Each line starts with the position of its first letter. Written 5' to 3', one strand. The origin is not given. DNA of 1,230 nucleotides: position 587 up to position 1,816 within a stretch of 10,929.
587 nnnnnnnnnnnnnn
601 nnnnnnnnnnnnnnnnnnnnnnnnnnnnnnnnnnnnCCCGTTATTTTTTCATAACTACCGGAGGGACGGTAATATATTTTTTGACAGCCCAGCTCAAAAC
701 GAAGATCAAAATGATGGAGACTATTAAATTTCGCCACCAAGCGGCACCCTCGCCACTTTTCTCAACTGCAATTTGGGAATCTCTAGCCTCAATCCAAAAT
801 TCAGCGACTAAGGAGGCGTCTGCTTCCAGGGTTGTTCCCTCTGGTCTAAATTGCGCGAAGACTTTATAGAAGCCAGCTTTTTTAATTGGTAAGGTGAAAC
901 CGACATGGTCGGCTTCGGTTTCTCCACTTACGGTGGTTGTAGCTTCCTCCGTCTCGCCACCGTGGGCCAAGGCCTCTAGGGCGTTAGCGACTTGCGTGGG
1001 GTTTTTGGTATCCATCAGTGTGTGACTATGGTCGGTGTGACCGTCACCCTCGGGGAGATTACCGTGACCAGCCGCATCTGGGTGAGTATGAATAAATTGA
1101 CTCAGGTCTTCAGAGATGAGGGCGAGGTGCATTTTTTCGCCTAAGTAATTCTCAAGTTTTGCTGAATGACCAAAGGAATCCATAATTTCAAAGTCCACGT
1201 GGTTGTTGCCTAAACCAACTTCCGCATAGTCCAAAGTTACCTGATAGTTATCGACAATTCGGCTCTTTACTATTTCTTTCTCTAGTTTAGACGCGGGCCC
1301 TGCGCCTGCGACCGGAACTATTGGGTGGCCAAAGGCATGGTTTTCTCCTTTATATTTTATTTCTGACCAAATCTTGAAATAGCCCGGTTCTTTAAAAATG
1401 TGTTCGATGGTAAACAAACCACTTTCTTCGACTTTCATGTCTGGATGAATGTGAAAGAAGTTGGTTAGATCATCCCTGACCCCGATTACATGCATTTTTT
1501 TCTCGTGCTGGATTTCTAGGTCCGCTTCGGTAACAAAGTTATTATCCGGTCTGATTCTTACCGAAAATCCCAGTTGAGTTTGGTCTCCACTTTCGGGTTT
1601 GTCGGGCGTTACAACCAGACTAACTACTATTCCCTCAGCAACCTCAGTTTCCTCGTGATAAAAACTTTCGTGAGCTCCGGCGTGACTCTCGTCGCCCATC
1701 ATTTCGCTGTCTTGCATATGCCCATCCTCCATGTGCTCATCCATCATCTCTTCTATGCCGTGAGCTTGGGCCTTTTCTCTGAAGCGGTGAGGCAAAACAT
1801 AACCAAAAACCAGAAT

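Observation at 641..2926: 761-aa fusion protein with a tandem-duplicated unassigned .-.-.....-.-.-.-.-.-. domain and a Met-rich copper-type segment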

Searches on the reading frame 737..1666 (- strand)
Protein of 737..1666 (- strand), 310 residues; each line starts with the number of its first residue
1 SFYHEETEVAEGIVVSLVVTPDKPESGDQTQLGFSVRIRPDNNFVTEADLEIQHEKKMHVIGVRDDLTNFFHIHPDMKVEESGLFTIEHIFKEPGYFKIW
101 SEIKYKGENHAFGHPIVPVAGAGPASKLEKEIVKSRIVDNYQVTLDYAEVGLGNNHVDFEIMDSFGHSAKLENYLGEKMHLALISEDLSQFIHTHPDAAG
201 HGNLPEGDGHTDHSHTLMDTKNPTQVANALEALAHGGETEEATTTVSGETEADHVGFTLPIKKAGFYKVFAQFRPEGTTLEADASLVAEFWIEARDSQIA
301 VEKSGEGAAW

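Call 6: find_homologous_proteins(query=window:773-1666:-, max_evalue=0.001)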
Query seq(298 aa) (298 aa): 192 proteins with E <= 0.001 among 1493 candidates; the best 120 are listed.
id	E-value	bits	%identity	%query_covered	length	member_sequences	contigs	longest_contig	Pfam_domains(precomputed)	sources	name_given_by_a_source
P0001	2.2e-86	308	52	99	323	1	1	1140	-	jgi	jgi:hypothetical protein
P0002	3.5e-82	294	49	99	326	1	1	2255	-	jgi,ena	-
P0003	4.0e-75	271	47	100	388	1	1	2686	-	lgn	-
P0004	2.8e-70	255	46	100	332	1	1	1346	-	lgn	-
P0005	1.2e-66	243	46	98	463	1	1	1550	-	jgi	jgi:hypothetical protein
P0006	6.7e-61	224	43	98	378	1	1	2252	-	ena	-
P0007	3.7e-59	219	46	98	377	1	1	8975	-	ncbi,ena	-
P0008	7.8e-59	218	42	99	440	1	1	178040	-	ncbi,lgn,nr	ncbi:MAG: hypothetical protein Q7S43_03090 [bacterium]|nr:hypothetical protein [bacterium] MDO849641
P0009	2.4e-58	216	45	98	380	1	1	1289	-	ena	-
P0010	3.9e-58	215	41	99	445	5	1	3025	-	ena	-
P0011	1.0e-57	214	46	99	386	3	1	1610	-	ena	-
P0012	1.4e-57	214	40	99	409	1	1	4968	-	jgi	-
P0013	3.6e-57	212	40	98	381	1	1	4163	-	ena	-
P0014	3.9e-57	212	42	99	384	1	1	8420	-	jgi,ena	-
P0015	4.6e-57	212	45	98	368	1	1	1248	-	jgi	jgi:hypothetical protein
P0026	5.7e-55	205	41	99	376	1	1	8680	PF13115.12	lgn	-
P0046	7.4e-53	198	39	99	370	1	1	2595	PF13115.12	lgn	-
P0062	8.0e-52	195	38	99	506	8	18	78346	-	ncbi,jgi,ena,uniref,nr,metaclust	ncbi:MAG: hypothetical protein A3B91_04710 [Candidatus Yanofskybacteria bacterium RIFCSPHIGHO2_02_FU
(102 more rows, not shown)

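Call 8: search_protein_families(library=pfam, proteins=[P0026, P0046, P0008, P0062], max_evalue=10)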
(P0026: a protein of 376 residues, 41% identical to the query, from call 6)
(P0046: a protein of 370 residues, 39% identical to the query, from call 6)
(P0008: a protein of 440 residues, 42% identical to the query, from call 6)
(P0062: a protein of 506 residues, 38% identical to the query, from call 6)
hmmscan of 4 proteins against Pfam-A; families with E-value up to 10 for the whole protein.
P0026 (376 aa): 2 families
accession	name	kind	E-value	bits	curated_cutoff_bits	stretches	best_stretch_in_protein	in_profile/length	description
PF13115.11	YtkA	-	7.4e-06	27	25.9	1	90-170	11-82/85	YtkA-like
PF00801.26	PKD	-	0.14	12.6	23.5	0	157-170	48-61/80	PKD domain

P0046 (370 aa): 1 family
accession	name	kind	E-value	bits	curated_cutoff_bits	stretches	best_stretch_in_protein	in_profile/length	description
PF13115.11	YtkA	-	1.8e-05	25.7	25.9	2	72-159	5-82/85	YtkA-like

P0008 (440 aa): 2 families
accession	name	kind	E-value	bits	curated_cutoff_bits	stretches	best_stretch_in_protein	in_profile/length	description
PF09577.15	Spore_YpjB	-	0.24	11.6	24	1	392-433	185-223/230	Sporulation protein YpjB (SpoYpjB)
PF00689.26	Cation_ATPase_C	-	1.3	9.3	27.3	1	12-41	114-145/175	Cation transporting ATPase, C-terminus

P0062 (506 aa): 4 families
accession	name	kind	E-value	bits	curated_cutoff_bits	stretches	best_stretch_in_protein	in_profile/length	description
PF01292.26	Ni_hydr_CYTB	-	0.0034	17.6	30.1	1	9-69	34-98/179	Prokaryotic cytochrome b561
PF12860.13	PAS_7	-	0.022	15.3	27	1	88-133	26-71/115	PAS fold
PF08510.17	PIG-P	-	0.15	12.4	39.3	1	20-91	44-86/121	PIG-P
PF00689.26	Cation_ATPase_C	-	1.3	9.2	27.3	1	11-40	113-142/175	Cation transporting ATPase, C-terminus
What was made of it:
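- The window protein's own tandem domains do not reach PF13115 (call 8).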

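Call 10: find_encoding_contigs(protein=P0008, flank=6000, max_places=3)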
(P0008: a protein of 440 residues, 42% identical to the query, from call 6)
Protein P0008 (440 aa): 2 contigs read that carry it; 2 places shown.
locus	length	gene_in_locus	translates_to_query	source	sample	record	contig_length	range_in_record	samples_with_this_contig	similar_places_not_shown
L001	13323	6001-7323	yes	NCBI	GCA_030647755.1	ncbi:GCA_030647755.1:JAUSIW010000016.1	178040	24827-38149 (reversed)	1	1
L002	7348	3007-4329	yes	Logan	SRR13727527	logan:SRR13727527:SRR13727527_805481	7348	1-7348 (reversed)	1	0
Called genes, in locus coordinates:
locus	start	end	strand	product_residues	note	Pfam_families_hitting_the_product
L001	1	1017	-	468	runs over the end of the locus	PF01225:Mur_ligase, PF01656:CbiA (faint), PF08245:Mur_ligase_M, PF02875:Mur_ligase_C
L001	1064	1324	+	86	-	-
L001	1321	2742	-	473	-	PF01406:tRNA-synt_1e, PF01921:tRNA-synt_1f (faint), PF09334:tRNA-synt_1g, PF00133:tRNA-synt_1 (weak), PF09190:DALR_2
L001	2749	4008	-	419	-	PF01566:Nramp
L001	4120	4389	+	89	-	PF13192:Thioredoxin_3 (weak)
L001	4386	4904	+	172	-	-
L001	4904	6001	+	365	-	PF02683:DsbD_TM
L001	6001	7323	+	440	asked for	-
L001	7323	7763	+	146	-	PF13473:Cupredoxin_1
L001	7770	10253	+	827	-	PF00403:HMA, PF00122:E1-E2_ATPase, PF00702:Hydrolase, PF08282:Hydrolase_3 (faint)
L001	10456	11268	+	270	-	PF01026:TatD_DNase (faint), PF04909:Amidohydro_2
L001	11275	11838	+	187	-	PF10755:DUF2585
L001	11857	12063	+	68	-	PF00403:HMA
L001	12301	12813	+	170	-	-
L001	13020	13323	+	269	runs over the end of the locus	PF00300:His_Phos_1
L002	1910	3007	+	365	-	PF02683:DsbD_TM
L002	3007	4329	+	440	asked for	-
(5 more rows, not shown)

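Call 11: find_encoding_contigs(protein=P0062, flank=6000, max_places=3)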
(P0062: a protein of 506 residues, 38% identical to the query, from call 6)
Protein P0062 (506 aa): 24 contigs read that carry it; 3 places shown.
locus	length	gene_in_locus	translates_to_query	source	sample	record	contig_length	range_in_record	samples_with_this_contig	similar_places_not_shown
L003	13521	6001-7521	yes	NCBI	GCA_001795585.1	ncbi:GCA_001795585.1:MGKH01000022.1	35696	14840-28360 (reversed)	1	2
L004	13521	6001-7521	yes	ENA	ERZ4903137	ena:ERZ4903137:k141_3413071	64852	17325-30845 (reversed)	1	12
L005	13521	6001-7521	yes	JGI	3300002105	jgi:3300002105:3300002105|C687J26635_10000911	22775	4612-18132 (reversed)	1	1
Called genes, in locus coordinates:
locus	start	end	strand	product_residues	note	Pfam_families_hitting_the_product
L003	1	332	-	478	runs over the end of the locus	PF01225:Mur_ligase, PF08245:Mur_ligase_M, PF02875:Mur_ligase_C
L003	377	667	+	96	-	-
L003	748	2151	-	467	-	PF01406:tRNA-synt_1e, PF01921:tRNA-synt_1f (faint), PF09334:tRNA-synt_1g, PF00133:tRNA-synt_1, PF09334:tRNA-synt_1g (weak), PF09190:DALR_2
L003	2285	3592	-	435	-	PF01566:Nramp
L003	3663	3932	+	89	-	PF13192:Thioredoxin_3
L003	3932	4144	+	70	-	-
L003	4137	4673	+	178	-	-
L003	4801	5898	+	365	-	PF02683:DsbD_TM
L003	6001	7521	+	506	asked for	-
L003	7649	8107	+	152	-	PF13473:Cupredoxin_1 (weak)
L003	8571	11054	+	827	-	PF00403:HMA, PF00122:E1-E2_ATPase, PF00702:Hydrolase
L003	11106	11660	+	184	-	PF01728:FtsJ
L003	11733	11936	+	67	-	PF00403:HMA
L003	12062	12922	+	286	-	PF03444:WHD_HrcA (weak), PF01628:HrcA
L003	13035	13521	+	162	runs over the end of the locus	PF01025:GrpE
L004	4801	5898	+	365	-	PF02683:DsbD_TM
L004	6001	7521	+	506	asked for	-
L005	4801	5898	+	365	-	PF02683:DsbD_TM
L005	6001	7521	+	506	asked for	-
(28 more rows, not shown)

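Call 17: search_solved_structures(query=A2, max_evalue=10, show_alignments=2)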
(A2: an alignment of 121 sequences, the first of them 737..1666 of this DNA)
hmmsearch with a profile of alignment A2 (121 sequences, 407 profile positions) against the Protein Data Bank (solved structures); distinct sequences matched with E-value up to 10: 3.
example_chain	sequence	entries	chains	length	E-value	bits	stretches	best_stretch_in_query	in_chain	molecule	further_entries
6ptt_A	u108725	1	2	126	0.28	13.2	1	168-202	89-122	Cytochrome c oxidase subunit 2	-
5fc9_A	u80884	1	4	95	0.37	12.8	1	320-344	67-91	Blue (Type 1) copper domain protein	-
6pty_A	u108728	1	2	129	0.53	12.3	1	168-199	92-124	Cytochrome c oxidase subunit 2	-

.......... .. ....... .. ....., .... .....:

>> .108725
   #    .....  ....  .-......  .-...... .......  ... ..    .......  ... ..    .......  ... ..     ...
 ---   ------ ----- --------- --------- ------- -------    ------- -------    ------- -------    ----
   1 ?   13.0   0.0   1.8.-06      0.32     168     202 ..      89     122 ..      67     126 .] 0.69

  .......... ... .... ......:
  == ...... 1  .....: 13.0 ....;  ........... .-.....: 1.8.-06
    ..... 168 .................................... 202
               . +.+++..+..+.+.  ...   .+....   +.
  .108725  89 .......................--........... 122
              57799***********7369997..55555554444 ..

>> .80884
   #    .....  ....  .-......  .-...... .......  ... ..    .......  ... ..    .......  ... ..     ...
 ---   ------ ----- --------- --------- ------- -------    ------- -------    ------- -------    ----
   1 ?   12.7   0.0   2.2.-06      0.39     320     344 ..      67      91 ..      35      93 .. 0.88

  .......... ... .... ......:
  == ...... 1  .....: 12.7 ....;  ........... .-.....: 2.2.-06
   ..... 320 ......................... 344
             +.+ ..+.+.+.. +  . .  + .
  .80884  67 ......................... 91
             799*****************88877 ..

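Call 26: predict_structure(alignment_id=A2)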
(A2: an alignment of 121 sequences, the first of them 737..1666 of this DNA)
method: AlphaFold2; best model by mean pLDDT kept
length: 310 residues; sequences in the alignment: 121
mean_pLDDT: 84.9   pTM: 0.81
mean pLDDT of the five models: 84.9, 84.7, 84.6, 84.5, 83.7
residues with pLDDT >= 90: 234; 70-90: 9; 50-70: 14; < 50: 53
segments of 3 or more residues with pLDDT < 50: 205-249, 307-310
pLDDT, mean of each block of 10 residues (from residue 1): 94 98 98 98 96 96 98 95 95 98 97 98 97 98 97 96 96 95 98 86 47 41 34 32 46 87 97 97 97 82 47
secondary structure, 60 per line:
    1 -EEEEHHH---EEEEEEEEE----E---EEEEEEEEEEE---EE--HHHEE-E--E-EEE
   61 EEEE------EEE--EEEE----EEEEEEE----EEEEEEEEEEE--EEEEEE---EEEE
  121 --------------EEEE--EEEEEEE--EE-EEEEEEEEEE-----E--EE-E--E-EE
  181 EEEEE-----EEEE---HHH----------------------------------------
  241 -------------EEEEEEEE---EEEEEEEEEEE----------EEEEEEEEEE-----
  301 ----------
elements in order: E2-5 E12-20 E29-39 E58-64 E71-73 E76-79 E84-90 E95-105 E108-113 E117-120 E135-138 E141-147 E153-162 E179-185 E191-194 E254-261 E265-275 E286-295
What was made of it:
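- On YtkA / CtaK-like (PF13115): AF2 gives two beta-sandwiches (call 26).
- The tandem Ig-like model is confident: pLDDT 84.9, pTM 0.81 (call 26).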

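Call 35: fold_search(model_id=the predicted structure, library=pdb)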
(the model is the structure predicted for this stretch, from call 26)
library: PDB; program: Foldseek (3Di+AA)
matches with E <= 10: 1298; with E <= 0.001: 108
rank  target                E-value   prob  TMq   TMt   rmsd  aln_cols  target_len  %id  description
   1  9mhn_A                1.2e-06  1.00  0.24  0.30  15.8       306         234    9  The structure of Zcp with cobalt bound (released 2025-12-17)
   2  9mhl_A                2.3e-06  1.00  0.24  0.30  14.8       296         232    9  The structure of Zcp with zinc bound (released 2025-12-17)
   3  9mhm_B                2.3e-06  1.00  0.24  0.30  14.6       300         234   10  The structure of Zcp with copper bound (released 2025-12-17)
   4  9mhl_B                3.0e-06  1.00  0.23  0.29  13.8       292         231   10  The structure of Zcp with zinc bound (released 2025-12-17)
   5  9mhm_A                3.4e-06  1.00  0.23  0.29  14.9       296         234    9  The structure of Zcp with copper bound (released 2025-12-17)
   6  4d94_A                5.4e-06  1.00  0.25  0.07  21.4       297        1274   11  Crystal Structure of TEP1r (released 2012-10-17)
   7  8glv_DA               1.1e-05  1.00  0.25  0.02  17.9       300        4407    9  96-nm repeat unit of doublet microtubules from Chlamydomonas reinhardtii flagella (released 2023-05-31)
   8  2pn5_A                1.1e-05  1.00  0.25  0.06  21.5       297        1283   12  Crystal Structure of TEP1r (released 2007-07-24)
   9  7uzs                  1.3e-05  1.00  0.22  0.12  20.5       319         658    7  Protein 4.2 (local refinement from consensus reconstruction of ankyrin complex classes) (released 2022-07-20)
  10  9fx2                  1.4e-05  1.00  0.24  0.07  20.5       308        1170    8  Structure of methylamine activated CD109 (released 2025-03-19)
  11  4e9l                  1.5e-05  1.00  0.24  0.24  19.3       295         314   14  FdeC, a Novel Broadly Conserved Escherichia coli Adhesin Eliciting Protection against Urinary Tract Infections (released 2012-04-25)
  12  8dy2_B                2.9e-05  1.00  0.35  0.41  10.0       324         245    8  Crystal Structure of spFv GLK1 (released 2023-05-03)
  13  1g0d                  3.2e-05  1.00  0.21  0.11  19.8       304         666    7  CRYSTAL STRUCTURE OF RED SEA BREAM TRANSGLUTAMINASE (released 2001-05-23)
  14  7b2m_A                3.2e-05  0.97  0.20  0.11  25.6       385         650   11  Cryo-EM structure of complement C4b in complex with nanobody E3 (released 2022-03-02)
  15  7q62_B                3.4e-05  1.00  0.21  0.09  20.6       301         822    8  Structure of TEV cleaved A2ML1 dimer (A2ML1-TT dimer) (released 2022-04-20)
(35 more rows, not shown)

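Call 37: search_solved_structures(query=window:737-1666:-, max_evalue=10, show_alignments=3)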
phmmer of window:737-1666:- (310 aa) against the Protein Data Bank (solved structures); distinct sequences matched with E-value up to 10: 3.
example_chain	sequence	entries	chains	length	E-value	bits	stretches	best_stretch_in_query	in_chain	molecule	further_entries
4zch_A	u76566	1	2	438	0.079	15.7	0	90-116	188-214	Tumor necrosis factor ligand superfamily member 13,Tumor necrosis factor ligand superfamil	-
9if7_LW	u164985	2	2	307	0.79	12.4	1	10-55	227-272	U2 small nuclear ribonucleoprotein 40K, putative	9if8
6ny9_B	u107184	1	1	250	1.8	11.2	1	64-120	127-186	Mycophenolic acid acyl-glucuronide esterase, mitochondrial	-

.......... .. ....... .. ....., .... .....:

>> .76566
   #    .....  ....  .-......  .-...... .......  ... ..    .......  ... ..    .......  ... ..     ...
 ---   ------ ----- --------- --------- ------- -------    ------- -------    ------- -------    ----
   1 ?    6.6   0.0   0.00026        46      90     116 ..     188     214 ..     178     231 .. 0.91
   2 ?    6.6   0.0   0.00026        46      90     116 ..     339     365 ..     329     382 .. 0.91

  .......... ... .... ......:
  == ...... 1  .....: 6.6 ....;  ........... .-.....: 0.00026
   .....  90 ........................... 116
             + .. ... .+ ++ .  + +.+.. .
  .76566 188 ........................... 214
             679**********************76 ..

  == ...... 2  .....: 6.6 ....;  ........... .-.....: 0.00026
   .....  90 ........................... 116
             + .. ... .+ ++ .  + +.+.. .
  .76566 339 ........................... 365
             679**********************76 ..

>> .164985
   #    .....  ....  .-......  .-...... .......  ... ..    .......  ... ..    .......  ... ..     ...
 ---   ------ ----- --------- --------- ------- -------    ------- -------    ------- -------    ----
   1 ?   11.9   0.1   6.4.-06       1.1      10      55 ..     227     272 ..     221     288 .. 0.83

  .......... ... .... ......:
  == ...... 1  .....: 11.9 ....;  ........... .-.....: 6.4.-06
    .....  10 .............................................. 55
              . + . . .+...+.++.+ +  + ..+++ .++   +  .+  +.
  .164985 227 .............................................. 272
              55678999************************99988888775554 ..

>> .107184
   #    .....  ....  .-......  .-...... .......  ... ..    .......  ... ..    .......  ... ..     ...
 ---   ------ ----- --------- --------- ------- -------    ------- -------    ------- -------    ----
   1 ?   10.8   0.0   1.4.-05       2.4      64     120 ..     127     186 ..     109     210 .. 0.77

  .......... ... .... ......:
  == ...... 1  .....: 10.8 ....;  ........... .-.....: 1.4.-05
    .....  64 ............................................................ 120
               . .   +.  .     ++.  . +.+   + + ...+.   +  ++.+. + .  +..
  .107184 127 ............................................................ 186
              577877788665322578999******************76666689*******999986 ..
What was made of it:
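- Tried and rejected: Sequence searches of the tandem region against PDB chains, with a single sequence and with a 121-sequence profile, gave only chance-level hits at E of about 0.1 or more (calls 17, 37).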

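Call 38: search_protein_families(library=pfam, alignment_id=A2, max_evalue=0.01)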
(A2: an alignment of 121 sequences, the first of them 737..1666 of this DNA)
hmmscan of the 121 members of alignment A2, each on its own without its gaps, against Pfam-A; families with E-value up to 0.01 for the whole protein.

A. member 1, window:737-1666:- (310 aa): 0 families

B. families by the number of members that match (of 121 scanned): 6 families
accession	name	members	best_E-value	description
PF13115.11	YtkA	16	7.4e-06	YtkA-like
PF10779.14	XhlA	1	0.0031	Haemolysin XhlA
PF01292.26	Ni_hydr_CYTB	1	0.0034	Prokaryotic cytochrome b561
PF25275.1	Golvesin_C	1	0.0059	Golvesin C-terminal domain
PF21196.3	PcrA_UvrD_tudor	1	0.006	PcrA/UvrD tudor domain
PF07977.19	FabA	1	0.0084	FabA-like domain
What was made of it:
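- On YtkA / CtaK-like (PF13115): No other family recurs (calls 8, 38).
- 16 of 121 homologues hit PF13115 YtkA, and no other family recurs (call 38).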

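Call 41: find_related_loci(query=A2, collection=genome_contigs, flank=8000)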
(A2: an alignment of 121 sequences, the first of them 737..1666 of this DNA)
Query A2 (310 aa) in genome_contigs; peptide patterns used: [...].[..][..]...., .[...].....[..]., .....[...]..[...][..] (x = any residue, [..] = any of these).
209 stretches matched a pattern; 68 encode a relative of the query (tblastn E <= 1e-3); 68 distinct loci.
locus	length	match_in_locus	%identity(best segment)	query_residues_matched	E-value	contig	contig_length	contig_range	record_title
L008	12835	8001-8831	49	1-300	8e-92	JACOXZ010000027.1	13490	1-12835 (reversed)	MAG: Candidatus Liptonbacteria bacterium isolate NC_groundwater_166_Ag_S-0.1um_47_12 S4_GD2017_2_S1_scaffold_2986, whole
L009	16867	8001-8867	47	1-310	3e-84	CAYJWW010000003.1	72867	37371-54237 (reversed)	MAG TPA_asm: uncultured Candidatus Saccharibacteria bacterium isolate ERP125453_co1_514 genome assembly, contig: NODE_21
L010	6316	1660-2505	49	1-294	2e-83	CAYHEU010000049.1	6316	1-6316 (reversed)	MAG TPA_asm: uncultured Candidatus Saccharibacteria bacterium isolate ERP119705_co13_212 genome assembly, contig: NODE_1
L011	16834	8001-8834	45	8-309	4e-73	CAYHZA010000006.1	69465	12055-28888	MAG TPA_asm: uncultured Candidatus Saccharibacteria bacterium isolate ERP119705_co17_168 genome assembly, contig: NODE_2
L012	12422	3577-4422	42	3-305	4e-65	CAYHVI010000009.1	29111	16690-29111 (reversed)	MAG TPA_asm: uncultured Candidatus Saccharibacteria bacterium isolate ERP119705_co17_966 genome assembly, contig: NODE_1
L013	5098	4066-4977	42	1-300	5e-65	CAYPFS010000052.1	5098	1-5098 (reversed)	MAG TPA_asm: uncultured Candidatus Saccharibacteria bacterium isolate binchicken_co341_27 genome assembly, contig: NODE_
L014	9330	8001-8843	40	1-310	2e-63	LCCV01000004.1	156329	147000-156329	MAG: Parcubacteria group bacterium GW2011_GWA2_42_14 UV01_C0004, whole genome shotgun sequence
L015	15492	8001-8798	42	4-296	7e-63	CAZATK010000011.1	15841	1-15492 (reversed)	MAG TPA_asm: uncultured Candidatus Saccharibacteria bacterium isolate SRP178908_co1_176 genome assembly, contig: NODE_24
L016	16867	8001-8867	41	3-296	2e-62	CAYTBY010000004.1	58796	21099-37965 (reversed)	MAG TPA_asm: uncultured Candidatus Saccharibacteria bacterium isolate SRP178908_co1_2 genome assembly, contig: NODE_247_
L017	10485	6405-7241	40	2-297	4e-62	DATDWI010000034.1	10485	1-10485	MAG TPA_asm: Candidatus Paceibacterota bacterium isolate SMAG_U8106 k141_23932, whole genome shotgun sequence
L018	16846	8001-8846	43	4-296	2e-61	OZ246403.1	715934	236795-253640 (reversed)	MAG: uncultured Candidatus Saccharibacteria bacterium isolate SRP287051_co2_1 genome assembly, chromosome: 1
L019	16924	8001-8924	39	3-310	6e-60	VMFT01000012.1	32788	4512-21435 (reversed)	MAG: Parcubacteria group bacterium Gr01-1014_29 G01um101429_scaffold_424, whole genome shotgun sequence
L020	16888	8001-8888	41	1-308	2e-61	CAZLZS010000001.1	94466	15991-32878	MAG TPA_asm: uncultured Candidatus Saccharibacteria bacterium isolate binchicken_co38_1305 genome assembly, contig: NODE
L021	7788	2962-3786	41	3-294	2e-59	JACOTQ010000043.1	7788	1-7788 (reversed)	MAG: Candidatus Colwellbacteria bacterium isolate NC_groundwater_48_Pr7_S2p5_44_7 FFV18_S2p5_scaffold_407664, whole geno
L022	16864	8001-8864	38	3-296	2e-60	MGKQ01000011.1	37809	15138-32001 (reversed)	MAG: Candidatus Yanofskybacteria bacterium RIFCSPLOWO2_02_FULL_41_13 rifcsplowo2_02_scaffold_2027, whole genome shotgun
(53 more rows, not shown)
